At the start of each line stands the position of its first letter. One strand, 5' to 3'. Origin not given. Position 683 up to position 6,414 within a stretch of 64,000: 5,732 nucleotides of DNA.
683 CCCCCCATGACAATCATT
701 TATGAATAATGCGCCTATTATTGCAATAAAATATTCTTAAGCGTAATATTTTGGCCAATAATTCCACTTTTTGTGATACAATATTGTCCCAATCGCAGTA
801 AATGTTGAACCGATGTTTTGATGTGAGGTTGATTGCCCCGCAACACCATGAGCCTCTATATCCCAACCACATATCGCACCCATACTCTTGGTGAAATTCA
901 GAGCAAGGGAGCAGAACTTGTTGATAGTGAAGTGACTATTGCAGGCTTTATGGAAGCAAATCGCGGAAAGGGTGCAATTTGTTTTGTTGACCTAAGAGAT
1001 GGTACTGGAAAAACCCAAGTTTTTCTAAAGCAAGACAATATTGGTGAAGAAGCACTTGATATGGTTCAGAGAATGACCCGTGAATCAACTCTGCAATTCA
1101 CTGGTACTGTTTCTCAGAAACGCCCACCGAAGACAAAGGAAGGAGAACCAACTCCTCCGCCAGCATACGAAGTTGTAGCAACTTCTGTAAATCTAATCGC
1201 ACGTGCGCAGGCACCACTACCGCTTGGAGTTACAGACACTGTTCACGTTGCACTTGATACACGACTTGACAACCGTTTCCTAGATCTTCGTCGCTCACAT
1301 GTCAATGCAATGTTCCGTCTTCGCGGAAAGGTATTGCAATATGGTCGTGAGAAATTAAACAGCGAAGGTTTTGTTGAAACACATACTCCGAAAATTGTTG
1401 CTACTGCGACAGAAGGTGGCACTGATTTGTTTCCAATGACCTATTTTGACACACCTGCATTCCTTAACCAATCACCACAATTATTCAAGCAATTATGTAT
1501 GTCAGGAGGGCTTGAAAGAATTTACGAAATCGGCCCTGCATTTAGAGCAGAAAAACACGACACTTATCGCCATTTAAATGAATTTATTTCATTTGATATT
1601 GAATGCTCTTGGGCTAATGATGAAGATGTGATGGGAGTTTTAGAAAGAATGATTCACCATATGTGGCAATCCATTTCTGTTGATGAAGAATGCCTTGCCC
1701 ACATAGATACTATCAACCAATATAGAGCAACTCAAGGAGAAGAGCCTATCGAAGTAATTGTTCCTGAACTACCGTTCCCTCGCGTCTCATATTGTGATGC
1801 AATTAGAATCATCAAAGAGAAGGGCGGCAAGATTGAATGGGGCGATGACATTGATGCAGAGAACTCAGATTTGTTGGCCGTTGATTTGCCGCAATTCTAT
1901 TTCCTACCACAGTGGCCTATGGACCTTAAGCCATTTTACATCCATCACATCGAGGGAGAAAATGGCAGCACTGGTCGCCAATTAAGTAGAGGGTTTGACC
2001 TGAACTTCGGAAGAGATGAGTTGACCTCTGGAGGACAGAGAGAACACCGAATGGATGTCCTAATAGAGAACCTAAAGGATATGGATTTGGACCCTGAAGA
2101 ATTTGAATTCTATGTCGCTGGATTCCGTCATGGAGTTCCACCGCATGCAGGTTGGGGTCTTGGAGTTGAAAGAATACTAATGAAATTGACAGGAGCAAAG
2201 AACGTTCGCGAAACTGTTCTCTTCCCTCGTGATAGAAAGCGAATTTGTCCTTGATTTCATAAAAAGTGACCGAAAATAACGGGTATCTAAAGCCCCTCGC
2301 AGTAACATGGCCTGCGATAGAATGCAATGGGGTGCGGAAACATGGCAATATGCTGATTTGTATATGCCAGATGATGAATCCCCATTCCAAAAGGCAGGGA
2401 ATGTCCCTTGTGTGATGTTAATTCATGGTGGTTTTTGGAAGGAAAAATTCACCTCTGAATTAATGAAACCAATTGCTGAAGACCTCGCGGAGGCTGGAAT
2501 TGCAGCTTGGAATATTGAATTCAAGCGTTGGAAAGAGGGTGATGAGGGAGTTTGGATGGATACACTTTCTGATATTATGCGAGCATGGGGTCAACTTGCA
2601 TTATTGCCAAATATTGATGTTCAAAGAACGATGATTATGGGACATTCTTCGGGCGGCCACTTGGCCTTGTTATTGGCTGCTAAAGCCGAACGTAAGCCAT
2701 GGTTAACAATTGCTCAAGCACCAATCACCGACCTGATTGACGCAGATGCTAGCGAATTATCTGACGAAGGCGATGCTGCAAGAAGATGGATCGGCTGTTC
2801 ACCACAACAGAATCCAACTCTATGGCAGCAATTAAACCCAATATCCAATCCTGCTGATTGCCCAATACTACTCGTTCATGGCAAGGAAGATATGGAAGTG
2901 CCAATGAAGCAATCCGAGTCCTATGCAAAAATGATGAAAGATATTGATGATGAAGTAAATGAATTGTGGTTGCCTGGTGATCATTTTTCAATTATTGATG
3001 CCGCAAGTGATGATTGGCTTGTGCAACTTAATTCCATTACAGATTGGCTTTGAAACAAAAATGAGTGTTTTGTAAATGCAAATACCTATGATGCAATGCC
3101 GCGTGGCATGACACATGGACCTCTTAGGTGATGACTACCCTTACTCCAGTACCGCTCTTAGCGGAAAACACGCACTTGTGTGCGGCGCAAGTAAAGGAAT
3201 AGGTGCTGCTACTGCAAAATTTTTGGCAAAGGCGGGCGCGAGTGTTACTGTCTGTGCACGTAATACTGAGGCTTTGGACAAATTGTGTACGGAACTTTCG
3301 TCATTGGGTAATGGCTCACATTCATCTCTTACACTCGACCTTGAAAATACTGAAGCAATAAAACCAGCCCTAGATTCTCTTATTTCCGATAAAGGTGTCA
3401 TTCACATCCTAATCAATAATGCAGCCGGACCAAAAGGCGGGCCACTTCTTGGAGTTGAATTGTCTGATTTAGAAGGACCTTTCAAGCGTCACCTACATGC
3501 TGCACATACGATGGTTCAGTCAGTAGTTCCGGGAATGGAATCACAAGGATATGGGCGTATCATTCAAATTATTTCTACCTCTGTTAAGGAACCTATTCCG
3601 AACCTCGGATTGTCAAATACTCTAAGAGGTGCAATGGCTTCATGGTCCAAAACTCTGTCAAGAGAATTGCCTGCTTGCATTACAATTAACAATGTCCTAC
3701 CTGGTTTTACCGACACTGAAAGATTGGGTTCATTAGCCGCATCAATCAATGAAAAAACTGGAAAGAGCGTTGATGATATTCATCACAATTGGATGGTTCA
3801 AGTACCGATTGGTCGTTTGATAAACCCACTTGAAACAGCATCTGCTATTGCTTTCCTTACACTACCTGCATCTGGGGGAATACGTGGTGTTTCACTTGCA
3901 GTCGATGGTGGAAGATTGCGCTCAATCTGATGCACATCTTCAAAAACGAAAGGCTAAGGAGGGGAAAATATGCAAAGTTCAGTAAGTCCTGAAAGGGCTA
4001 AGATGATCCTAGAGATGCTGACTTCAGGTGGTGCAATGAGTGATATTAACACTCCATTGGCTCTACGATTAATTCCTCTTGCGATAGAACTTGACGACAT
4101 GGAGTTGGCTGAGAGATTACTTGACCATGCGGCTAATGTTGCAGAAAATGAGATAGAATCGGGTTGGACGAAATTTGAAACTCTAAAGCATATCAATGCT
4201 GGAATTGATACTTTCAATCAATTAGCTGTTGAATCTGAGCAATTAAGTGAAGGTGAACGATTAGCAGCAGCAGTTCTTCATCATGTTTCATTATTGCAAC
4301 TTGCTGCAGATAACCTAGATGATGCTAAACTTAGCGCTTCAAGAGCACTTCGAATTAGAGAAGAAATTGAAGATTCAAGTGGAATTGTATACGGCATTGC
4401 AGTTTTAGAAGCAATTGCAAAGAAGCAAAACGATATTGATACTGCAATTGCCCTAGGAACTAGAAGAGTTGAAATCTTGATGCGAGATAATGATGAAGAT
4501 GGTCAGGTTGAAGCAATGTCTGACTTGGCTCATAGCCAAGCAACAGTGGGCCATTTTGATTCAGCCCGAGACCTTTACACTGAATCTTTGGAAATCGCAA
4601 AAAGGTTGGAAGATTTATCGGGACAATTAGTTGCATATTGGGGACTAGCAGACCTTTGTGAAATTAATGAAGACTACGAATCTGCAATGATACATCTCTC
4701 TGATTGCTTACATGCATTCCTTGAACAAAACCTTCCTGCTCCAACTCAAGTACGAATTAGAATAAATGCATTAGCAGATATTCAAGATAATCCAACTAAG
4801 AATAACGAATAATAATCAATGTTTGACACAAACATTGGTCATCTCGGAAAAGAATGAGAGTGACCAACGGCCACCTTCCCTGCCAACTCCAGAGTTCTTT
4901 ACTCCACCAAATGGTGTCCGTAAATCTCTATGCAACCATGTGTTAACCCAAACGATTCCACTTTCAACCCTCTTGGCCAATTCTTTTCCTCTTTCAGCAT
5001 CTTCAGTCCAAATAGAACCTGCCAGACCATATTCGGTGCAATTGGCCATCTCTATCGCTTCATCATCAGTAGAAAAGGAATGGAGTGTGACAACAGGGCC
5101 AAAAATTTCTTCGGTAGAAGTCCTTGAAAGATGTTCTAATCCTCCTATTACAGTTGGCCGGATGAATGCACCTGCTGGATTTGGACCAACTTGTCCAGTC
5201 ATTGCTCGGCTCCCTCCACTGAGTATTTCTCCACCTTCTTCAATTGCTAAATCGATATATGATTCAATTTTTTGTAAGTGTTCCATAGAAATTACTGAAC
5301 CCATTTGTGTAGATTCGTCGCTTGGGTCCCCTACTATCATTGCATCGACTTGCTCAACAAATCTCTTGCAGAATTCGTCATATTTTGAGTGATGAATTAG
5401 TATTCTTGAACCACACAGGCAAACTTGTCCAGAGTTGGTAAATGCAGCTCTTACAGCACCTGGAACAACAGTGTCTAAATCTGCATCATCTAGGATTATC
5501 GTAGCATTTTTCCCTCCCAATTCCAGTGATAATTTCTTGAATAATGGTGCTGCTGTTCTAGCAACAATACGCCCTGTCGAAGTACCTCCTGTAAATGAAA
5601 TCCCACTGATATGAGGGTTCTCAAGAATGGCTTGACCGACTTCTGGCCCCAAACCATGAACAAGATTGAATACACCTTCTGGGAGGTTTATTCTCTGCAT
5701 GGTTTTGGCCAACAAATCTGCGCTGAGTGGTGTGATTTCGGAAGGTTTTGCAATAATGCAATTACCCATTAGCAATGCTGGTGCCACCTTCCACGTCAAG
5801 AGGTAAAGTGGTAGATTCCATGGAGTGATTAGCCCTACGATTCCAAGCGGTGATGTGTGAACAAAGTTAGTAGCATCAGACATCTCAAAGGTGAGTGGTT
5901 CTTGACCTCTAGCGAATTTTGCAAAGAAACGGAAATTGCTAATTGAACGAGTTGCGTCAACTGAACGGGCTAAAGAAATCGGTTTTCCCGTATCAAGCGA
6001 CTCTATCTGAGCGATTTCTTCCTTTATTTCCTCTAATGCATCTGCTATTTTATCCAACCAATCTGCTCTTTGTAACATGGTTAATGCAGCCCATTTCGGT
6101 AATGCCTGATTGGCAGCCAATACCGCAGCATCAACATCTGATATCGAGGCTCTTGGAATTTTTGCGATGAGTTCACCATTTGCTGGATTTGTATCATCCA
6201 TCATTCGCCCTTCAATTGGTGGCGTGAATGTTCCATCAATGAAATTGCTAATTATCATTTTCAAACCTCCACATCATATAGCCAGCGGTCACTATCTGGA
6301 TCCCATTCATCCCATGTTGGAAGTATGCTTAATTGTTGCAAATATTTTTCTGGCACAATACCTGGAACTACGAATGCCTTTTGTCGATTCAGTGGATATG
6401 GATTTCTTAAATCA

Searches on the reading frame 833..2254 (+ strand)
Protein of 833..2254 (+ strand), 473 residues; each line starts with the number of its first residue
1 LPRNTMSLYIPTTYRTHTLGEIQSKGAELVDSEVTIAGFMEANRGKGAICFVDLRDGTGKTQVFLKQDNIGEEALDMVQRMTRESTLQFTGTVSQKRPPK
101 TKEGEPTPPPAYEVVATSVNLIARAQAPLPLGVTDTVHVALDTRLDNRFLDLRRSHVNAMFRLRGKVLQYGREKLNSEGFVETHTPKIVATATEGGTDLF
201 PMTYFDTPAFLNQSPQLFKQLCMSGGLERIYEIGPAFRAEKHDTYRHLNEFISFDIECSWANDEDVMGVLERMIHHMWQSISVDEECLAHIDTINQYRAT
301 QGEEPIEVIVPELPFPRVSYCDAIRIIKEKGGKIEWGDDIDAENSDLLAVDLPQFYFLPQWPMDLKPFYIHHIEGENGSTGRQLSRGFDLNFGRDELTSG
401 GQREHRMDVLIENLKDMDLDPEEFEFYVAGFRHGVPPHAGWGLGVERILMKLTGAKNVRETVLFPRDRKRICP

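Call 65: search_protein_families(library=pfam, proteins=[window:833-2254:+], max_evalue=0.001)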
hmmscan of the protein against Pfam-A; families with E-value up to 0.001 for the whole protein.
window:833-2254:+ (473 aa): 3 families
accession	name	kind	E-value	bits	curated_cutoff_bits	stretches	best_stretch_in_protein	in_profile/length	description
PF00152.25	tRNA-synt_2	-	3e-79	266.7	25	1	142-467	3-307/308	tRNA synthetases class II (D, K and N)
PF01336.31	tRNA_anti-codon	-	1.9e-10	40.9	27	1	34-121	1-74/75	OB-fold nucleic acid binding domain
PF01409.25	tRNA-synt_2d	-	0.00029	20.8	19.8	0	439-461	213-235/246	tRNA synthetases class II core domain (F)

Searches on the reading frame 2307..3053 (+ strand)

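Call 65: search_protein_families(library=pfam, proteins=[window:2307-3053:+], max_evalue=0.001)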
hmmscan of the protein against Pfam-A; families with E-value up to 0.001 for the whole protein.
window:2307-3053:+ (248 aa): 10 families
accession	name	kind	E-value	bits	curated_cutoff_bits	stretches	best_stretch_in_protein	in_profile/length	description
PF20434.5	BD-FAE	-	2.9e-23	82.9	26.8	1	26-208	6-213/215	BD-FAE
PF00326.27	Peptidase_S9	-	2.7e-16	60.1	22.6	1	85-225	43-185/213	Prolyl oligopeptidase family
PF02129.25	Peptidase_S15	-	2.8e-06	27.6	23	0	159-227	196-261/262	X-Pro dipeptidyl-peptidase (S15 family)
PF07859.19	Abhydrolase_3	-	3.5e-06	27.4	25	1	88-192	50-159/210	alpha/beta hydrolase fold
PF03959.19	FSH1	-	4e-06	27.1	21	1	109-227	104-200/211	Serine hydrolase (FSH1)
PF12146.15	Hydrolase_4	-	9.1e-06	25.6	27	0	36-141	7-111/239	Serine aminopeptidase, S33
PF12697.13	Abhydrolase_6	-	3.8e-05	24.9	26.3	1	37-141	2-109/217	Alpha/beta hydrolase family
PF02230.22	Abhydrolase_2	-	6.5e-05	23.3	23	0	177-223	149-195/217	Phospholipase/Carboxylesterase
PF01738.24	DLH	-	0.00016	21.8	21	0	84-127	74-118/217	Dienelactone hydrolase family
PF00756.26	Esterase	-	0.00029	21.1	22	1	106-196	115-195/251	Putative esterase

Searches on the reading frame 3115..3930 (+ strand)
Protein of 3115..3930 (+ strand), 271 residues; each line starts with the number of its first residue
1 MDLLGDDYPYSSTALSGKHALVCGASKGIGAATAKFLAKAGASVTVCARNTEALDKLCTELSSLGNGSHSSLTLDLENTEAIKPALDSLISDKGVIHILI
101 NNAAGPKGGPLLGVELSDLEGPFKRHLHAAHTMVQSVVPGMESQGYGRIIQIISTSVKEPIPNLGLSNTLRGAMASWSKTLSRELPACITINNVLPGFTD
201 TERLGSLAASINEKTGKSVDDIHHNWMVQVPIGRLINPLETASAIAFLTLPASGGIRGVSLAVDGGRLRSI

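Call 65: search_protein_families(library=pfam, proteins=[window:3115-3930:+], max_evalue=0.001)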
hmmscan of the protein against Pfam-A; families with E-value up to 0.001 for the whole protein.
window:3115-3930:+ (271 aa): 4 families
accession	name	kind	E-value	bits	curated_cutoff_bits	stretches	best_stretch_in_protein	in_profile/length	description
PF00106.31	adh_short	-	6.4e-34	117.6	26.6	1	18-207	1-190/195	short chain dehydrogenase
PF13561.12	adh_short_C2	-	2.2e-33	116.2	27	1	24-266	1-234/236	Enoyl-(Acyl carrier protein) reductase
PF02882.25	THF_DHG_CYH_C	-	7.8e-07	29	27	1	13-59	32-78/160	Tetrahydrofolate dehydrogenase/cyclohydrolase, NAD(P)-binding domain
PF08659.16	KR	-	5.4e-05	23.6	22.6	1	21-131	4-117/180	KR domain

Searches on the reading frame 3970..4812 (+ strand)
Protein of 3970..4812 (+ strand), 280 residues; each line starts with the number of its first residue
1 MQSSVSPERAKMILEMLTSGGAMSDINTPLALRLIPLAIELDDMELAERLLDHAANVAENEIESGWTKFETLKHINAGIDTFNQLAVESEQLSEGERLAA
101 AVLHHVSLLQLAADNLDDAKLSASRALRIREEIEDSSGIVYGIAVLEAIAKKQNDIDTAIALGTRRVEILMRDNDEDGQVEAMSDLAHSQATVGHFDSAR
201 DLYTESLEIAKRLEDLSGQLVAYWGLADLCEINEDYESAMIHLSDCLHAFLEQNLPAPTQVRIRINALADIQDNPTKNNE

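Call 65: search_protein_families(library=pfam, proteins=[window:3970-4812:+], max_evalue=0.001)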
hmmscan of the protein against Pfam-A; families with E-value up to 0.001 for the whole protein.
window:3970-4812:+ (280 aa): 2 families
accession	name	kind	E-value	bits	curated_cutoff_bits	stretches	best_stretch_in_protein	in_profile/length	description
PF13424.12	TPR_12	-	3e-11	43.8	30.1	2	182-247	5-72/77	Tetratricopeptide repeat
PF07719.23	TPR_2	-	0.00029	21.2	27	0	181-211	2-32/34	Tetratricopeptide repeat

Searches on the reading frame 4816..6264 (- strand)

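Call 65: search_protein_families(library=pfam, proteins=[window:4816-6264:-], max_evalue=0.001)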
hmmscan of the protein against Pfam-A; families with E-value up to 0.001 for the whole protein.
window:4816-6264:- (482 aa): 2 families
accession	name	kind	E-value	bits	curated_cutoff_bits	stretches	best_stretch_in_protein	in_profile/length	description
PF00171.27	Aldedh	-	1.5e-161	538.5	23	1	20-478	7-461/461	Aldehyde dehydrogenase family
PF05893.19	LuxC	-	1e-06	28.3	21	1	130-308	80-261/401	Acyl-CoA reductase (LuxC)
